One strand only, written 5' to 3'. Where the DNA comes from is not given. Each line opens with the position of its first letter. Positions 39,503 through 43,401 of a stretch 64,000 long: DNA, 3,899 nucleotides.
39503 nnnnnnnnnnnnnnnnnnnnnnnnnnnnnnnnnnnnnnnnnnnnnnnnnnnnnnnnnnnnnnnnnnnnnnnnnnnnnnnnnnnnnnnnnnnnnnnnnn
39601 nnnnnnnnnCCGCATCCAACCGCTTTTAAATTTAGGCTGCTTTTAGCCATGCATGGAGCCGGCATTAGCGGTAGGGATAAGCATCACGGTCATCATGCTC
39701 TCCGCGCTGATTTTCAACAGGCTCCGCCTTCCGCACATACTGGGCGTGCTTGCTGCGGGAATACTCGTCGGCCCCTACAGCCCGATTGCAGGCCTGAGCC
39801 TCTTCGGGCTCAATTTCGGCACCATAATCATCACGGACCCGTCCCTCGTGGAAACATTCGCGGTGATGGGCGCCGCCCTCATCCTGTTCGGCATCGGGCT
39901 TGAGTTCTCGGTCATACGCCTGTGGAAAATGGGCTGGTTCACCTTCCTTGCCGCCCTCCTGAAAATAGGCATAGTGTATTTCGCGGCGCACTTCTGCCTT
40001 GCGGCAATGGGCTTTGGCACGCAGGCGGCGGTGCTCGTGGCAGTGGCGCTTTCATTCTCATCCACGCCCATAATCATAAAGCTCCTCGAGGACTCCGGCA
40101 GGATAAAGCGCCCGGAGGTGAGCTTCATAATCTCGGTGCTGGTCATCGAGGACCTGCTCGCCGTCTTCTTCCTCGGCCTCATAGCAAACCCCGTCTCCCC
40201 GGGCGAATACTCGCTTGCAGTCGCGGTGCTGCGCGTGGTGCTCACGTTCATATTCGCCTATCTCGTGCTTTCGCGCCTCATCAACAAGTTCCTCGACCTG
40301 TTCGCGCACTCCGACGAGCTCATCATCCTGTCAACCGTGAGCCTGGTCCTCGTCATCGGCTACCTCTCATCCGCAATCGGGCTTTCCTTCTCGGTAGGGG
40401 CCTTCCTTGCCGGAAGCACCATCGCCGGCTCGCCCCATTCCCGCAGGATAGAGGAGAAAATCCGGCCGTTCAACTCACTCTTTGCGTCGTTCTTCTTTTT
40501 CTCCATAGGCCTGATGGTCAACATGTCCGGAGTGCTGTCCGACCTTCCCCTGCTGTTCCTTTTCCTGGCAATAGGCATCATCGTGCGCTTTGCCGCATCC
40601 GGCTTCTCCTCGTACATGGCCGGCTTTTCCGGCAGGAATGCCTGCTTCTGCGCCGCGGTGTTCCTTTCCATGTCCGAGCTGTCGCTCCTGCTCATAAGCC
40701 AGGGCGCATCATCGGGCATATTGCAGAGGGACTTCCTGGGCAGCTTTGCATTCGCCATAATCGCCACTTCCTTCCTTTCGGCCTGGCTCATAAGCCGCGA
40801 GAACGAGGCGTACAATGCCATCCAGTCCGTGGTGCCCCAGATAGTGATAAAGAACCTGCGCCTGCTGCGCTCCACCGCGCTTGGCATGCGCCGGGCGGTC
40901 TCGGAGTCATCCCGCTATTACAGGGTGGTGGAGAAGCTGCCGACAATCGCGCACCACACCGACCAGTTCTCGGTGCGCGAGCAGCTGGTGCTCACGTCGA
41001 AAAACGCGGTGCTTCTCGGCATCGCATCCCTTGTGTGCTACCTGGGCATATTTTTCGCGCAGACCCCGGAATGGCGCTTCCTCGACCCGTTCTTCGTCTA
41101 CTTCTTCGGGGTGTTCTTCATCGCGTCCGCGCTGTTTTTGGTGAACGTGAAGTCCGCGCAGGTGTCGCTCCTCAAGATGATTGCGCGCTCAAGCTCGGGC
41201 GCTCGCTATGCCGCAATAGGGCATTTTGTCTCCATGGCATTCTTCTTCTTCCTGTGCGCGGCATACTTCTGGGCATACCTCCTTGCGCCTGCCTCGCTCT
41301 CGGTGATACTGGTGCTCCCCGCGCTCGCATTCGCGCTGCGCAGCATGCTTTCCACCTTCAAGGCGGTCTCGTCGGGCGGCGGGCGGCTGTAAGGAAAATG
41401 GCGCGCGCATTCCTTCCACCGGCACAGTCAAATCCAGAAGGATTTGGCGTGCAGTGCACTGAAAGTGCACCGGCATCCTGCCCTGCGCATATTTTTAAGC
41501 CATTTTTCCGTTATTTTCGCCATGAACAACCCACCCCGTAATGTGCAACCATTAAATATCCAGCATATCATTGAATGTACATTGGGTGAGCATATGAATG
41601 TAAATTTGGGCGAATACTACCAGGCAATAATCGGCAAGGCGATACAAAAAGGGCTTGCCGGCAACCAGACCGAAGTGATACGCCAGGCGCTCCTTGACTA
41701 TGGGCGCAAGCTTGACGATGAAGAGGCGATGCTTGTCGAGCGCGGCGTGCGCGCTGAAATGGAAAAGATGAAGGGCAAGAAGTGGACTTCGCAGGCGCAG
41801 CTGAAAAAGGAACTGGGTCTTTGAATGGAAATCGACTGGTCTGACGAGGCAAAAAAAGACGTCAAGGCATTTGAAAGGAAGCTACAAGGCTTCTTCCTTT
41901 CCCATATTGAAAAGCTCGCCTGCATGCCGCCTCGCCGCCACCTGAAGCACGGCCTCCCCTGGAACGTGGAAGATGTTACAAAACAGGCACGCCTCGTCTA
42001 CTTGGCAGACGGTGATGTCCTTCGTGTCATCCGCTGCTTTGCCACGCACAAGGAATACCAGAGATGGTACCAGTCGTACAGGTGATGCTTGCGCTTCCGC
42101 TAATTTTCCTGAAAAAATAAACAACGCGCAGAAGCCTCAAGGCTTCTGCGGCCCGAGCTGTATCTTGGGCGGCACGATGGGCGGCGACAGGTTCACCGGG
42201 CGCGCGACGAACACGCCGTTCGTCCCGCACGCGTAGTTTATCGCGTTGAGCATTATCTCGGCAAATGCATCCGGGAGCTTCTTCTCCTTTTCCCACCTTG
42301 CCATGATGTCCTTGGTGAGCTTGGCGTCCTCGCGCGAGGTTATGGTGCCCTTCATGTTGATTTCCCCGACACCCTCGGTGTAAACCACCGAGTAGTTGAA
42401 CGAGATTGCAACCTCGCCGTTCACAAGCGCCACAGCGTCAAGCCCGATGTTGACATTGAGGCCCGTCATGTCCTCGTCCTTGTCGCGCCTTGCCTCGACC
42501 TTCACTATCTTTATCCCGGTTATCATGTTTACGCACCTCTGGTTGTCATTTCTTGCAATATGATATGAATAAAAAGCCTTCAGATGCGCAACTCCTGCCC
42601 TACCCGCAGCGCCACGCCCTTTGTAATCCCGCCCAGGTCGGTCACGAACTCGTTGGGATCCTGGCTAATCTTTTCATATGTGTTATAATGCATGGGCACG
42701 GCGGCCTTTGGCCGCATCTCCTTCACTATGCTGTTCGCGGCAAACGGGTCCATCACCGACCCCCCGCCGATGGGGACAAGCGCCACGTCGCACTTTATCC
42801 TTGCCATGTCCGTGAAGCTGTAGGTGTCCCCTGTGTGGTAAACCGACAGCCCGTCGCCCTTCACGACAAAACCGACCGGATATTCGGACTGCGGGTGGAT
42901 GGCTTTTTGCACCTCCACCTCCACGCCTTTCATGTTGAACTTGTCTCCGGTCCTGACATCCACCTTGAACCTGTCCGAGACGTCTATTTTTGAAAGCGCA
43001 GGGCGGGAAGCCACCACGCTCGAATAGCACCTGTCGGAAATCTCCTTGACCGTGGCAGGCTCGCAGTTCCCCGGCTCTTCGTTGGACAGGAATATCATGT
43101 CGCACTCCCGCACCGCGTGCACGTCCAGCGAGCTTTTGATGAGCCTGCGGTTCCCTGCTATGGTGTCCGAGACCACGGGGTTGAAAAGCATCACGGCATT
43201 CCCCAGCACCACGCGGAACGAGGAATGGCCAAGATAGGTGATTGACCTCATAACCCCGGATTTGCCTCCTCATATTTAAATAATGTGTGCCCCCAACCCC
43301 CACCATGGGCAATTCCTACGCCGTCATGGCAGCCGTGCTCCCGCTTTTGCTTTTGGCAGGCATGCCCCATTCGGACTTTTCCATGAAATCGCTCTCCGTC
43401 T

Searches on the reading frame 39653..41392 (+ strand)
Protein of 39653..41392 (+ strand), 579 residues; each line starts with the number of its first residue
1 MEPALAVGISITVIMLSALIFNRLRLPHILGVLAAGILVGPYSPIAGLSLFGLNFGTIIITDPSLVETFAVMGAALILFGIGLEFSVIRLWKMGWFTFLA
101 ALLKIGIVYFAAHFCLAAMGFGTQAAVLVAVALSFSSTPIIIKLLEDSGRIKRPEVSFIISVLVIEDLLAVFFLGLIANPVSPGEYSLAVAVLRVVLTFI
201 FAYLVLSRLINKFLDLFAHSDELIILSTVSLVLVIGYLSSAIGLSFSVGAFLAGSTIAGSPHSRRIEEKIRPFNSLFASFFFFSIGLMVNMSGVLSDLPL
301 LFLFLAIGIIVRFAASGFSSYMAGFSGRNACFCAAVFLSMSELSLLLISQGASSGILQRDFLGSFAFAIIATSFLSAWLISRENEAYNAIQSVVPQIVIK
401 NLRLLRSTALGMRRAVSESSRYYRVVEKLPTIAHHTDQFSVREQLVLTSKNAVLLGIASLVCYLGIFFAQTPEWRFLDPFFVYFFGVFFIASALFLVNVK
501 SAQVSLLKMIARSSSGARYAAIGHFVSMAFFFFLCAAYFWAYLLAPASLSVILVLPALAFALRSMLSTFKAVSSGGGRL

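Call 6: search_protein_families(library=pfam, proteins=[window:39653-41392:+], max_evalue=0.1)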
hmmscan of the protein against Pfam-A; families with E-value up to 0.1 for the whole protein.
window:39653-41392:+ (579 aa): 1 family
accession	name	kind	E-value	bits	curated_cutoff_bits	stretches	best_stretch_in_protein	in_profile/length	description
PF00999.27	Na_H_Exchanger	-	2.6e-42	145.5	26.2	1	13-378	3-372/375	Sodium/hydrogen exchanger, transmembrane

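Call 66: search_protein_families(library=ncbifam, proteins=[window:39653-41392:+], max_evalue=0.1)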
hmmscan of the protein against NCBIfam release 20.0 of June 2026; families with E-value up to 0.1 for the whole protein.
window:39653-41392:+ (579 aa): 5 families
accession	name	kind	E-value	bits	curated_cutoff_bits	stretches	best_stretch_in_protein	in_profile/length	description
TIGR00932.1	2a37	subfamily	4.9e-41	141.1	238.3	1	15-290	5-275/275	monovalent cation:proton antiporter-2 (CPA2) family protein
NF002924.0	PRK03562.1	equivalog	3.5e-26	91.8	752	1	20-375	23-370/623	glutathione-regulated potassium-efflux system protein KefC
NF045626.1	FeTrans_MagA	equivalog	1.2e-23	83.8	700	1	9-356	13-350/386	iron transporter MagA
NF002973.0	PRK03659.1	equivalog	2.4e-22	79.3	804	1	15-381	18-373/602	glutathione-regulated potassium-efflux system protein KefB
NF007950.1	PRK10669.1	equivalog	4.6e-19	68.7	700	1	12-360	16-364/547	YbaL family putative K(+) efflux transporter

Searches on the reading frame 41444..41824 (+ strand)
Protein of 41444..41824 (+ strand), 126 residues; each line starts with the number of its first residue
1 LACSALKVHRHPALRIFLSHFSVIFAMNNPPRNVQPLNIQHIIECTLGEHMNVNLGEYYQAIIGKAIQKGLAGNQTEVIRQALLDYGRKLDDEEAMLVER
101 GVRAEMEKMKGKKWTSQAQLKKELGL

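Call 88: search_protein_families(library=pfam, proteins=[window:41444-41824:+], max_evalue=0.01)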
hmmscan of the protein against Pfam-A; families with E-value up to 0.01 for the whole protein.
window:41444-41824:+ (126 aa): 1 family
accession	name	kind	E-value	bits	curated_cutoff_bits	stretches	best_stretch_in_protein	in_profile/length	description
PF03693.20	ParD_antitoxin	-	0.0001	23.1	21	1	52-97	6-47/81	Bacterial antitoxin of ParD toxin-antitoxin type II system and RHH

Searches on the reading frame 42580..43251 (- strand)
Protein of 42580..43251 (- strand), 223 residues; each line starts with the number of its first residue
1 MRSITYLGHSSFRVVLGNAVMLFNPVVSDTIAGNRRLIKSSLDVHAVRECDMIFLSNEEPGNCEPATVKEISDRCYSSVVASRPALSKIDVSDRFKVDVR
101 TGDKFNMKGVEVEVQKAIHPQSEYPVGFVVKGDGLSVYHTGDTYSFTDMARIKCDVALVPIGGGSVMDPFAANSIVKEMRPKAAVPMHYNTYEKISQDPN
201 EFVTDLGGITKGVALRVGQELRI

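Call 88: search_protein_families(library=pfam, proteins=[window:42580-43251:-], max_evalue=0.01)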
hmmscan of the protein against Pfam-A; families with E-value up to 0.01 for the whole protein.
window:42580-43251:- (223 aa): 2 families
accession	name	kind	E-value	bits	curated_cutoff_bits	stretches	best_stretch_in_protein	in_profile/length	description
PF13483.12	Lactamase_B_3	-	2e-19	70.6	24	1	4-188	2-160/160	Beta-lactamase superfamily domain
PF12706.13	Lactamase_B_2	-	1.5e-10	41.5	27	1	22-189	4-200/200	Beta-lactamase superfamily domain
